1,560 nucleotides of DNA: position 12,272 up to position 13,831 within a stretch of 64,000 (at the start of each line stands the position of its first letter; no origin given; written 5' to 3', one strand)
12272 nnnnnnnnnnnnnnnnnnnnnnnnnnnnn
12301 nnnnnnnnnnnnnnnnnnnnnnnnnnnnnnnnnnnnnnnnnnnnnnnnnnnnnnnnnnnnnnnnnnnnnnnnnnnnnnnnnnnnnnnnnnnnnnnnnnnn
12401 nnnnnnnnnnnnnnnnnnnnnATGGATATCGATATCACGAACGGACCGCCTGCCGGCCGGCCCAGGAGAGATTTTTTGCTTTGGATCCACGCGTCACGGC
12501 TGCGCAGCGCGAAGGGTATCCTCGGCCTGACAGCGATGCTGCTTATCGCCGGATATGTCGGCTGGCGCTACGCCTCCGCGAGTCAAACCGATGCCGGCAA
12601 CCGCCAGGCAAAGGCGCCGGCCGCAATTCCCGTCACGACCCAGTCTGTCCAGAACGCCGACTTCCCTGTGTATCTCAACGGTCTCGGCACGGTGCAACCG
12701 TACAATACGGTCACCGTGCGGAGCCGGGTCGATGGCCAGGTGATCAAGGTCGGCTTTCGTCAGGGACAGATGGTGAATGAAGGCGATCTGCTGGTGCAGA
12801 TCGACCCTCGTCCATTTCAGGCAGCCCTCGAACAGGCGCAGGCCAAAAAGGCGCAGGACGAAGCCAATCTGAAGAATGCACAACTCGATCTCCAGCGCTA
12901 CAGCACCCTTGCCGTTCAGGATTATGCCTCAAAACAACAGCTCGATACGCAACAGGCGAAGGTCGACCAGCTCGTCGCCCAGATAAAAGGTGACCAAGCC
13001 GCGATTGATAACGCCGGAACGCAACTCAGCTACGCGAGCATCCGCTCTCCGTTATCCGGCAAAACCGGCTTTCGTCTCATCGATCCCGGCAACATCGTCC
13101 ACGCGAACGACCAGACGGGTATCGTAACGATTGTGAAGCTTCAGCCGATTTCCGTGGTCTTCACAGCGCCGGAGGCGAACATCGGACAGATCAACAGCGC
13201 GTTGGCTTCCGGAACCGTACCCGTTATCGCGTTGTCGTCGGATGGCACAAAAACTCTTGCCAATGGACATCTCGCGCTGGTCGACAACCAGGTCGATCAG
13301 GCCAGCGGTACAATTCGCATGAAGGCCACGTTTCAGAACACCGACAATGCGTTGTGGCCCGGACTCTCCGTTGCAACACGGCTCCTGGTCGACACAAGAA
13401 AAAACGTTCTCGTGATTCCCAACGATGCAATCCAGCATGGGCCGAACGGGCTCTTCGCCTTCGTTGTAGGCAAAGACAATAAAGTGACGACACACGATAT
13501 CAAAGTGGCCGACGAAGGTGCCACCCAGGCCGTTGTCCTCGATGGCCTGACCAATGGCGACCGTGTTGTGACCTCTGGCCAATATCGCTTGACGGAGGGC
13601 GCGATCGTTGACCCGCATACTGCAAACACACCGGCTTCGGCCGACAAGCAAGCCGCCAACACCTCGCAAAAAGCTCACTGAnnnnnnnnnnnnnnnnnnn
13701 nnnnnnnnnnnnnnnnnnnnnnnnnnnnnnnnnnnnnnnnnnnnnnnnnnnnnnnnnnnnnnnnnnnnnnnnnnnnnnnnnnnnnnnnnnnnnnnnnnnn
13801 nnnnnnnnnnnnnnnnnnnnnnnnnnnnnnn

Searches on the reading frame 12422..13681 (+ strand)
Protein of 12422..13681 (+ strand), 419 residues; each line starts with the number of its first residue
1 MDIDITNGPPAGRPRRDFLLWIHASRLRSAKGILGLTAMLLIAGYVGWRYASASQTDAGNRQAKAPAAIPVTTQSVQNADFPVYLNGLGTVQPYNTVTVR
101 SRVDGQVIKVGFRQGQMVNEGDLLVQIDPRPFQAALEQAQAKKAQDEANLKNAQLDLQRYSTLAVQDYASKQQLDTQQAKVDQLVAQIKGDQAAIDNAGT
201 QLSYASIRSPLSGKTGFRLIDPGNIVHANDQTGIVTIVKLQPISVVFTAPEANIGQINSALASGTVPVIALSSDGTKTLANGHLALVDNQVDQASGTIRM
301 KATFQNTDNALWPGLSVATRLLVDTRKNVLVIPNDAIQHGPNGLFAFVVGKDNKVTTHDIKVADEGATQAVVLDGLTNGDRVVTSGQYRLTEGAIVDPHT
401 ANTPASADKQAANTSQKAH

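Call 27: search_protein_families(library=ncbifam, proteins=[window:12422-13681:+], max_evalue=0.00001)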
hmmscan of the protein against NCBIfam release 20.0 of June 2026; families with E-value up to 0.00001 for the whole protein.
window:12422-13681:+ (419 aa): 21 families
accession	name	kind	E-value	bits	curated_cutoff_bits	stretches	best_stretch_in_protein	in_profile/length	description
NF008589.1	PRK11556.1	equivalog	5e-104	348.3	391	1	52-397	41-386/392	MdtA/MuxA family multidrug efflux RND transporter periplasmic adaptor subunit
TIGR01730.1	RND_mfp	subfamily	5e-76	255.7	94.9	1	71-397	1-320/322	efflux RND transporter periplasmic adaptor subunit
NF033138.2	RND-peri-MexC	equivalog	1.6e-53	182.2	625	1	51-400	18-373/375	MexC family multidrug efflux RND transporter periplasmic adaptor subunit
NF045904.1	RND-peri-MexE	equivalog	3.1e-48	164.6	714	1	65-412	32-381/390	multidrug efflux RND transporter periplasmic adaptor subunit MexE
NF007132.1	PRK09578.1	equivalog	5.3e-47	160.4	512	1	53-415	22-392/396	MexX/AxyX family multidrug efflux RND transporter periplasmic adaptor subunit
NF011604.1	PRK15030.1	equivalog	5.6e-47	160.6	765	1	30-417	4-392/397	multidrug efflux RND transporter periplasmic adaptor subunit AcrA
NF007362.0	PRK09859.1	equivalog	8.8e-46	156.7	738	1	58-395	26-368/385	multidrug transporter subunit MdtE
NF033834.1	RND_adapt_MexA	exception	5.7e-36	124.4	750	1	60-409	26-371/373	multidrug efflux RND transporter periplasmic adaptor subunit MexA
NF000272.2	OqxA_adapt_sub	exception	1.4e-34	119.7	835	1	57-397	28-378/391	multidrug efflux RND transporter periplasmic adaptor subunit OqxA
TIGR00999.1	8a0102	subfamily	6.4e-31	107.5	319.3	1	115-390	1-270/271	CzcB/NccB family metal efflux transporter periplasmic adaptor subunit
NF008606.0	PRK11578.1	equivalog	4.6e-19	68.8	342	1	61-385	27-363/371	macrolide transporter subunit MacA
NF007785.0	PRK10476.1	equivalog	9.3e-15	54.3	376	1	95-179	47-133/347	multidrug transporter subunit MdtN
TIGR00998.1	8a0101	subfamily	1.4e-14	53.8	390.8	1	95-186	41-122/334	EmrA/EmrK family multidrug efflux transporter periplasmic adaptor subunit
NF007303.0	PRK09783.1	subfamily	4.4e-11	41.8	390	1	207-390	217-392/414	copper/silver efflux system membrane fusion protein CusB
NF002939.0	PRK03598.1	equivalog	8.2e-11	41.6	393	1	95-179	43-127/332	secretion protein HlyD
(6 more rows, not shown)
